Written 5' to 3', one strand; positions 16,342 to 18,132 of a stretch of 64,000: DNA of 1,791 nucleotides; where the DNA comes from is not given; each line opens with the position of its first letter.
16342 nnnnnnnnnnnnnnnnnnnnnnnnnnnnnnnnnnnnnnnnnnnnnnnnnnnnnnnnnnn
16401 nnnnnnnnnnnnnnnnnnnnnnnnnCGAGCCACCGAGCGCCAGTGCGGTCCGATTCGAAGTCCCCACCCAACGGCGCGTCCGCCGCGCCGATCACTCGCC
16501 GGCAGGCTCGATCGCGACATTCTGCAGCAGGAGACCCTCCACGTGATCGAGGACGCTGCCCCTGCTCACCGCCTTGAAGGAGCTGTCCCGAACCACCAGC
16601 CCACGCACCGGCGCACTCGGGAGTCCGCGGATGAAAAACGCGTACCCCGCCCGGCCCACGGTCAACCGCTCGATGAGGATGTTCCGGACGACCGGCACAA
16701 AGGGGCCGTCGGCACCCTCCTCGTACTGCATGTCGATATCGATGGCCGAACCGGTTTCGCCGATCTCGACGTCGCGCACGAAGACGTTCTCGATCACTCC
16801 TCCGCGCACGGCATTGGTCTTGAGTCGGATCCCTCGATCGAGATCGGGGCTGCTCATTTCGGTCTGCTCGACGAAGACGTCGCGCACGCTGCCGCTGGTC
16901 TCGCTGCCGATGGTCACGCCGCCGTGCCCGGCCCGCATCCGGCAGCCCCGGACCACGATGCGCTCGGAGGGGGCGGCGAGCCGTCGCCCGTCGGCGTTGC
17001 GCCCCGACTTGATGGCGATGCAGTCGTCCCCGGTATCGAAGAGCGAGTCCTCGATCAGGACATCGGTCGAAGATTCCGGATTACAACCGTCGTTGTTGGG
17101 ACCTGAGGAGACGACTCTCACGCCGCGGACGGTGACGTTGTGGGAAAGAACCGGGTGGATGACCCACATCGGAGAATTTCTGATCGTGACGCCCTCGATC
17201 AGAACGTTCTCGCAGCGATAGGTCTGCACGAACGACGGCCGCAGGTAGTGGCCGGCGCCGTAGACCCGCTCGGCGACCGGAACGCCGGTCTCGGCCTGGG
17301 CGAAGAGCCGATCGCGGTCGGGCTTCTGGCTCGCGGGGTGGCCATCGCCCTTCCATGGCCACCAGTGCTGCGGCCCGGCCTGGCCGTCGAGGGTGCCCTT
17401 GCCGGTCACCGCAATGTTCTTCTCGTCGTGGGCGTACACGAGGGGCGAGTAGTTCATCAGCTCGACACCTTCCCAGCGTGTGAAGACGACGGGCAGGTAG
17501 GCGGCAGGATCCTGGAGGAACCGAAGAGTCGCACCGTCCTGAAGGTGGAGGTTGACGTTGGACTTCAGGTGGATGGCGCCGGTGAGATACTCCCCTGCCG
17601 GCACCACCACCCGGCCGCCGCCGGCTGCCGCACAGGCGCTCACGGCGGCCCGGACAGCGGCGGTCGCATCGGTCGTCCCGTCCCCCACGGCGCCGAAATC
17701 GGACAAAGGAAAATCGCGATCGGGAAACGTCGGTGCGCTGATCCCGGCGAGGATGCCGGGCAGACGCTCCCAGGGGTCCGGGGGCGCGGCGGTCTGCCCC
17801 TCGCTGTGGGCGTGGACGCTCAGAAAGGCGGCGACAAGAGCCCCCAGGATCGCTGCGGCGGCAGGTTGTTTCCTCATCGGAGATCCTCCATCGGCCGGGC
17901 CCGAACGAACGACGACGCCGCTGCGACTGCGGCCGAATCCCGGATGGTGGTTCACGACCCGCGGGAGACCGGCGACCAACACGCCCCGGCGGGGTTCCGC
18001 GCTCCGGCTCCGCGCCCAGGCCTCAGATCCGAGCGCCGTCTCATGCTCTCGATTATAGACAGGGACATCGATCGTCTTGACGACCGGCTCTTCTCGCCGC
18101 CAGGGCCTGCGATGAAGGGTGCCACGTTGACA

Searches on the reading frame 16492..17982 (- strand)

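Call 70: search_protein_families(library=pfam, proteins=[window:16492-17982:-], max_evalue=0.00001)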
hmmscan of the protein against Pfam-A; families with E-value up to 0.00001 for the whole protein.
window:16492-17982:- (496 aa): 2 families
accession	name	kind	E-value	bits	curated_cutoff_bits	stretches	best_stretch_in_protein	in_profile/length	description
PF00295.23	Glyco_hydro_28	-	2e-30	106.5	22.9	1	248-423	90-256/324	Glycosyl hydrolases family 28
PF12708.12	Pect-lyase_RHGA_epim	-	1.6e-09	38.3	27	1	94-145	5-58/213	Rhamnogalacturonase A/epimerase, pectate lyase-like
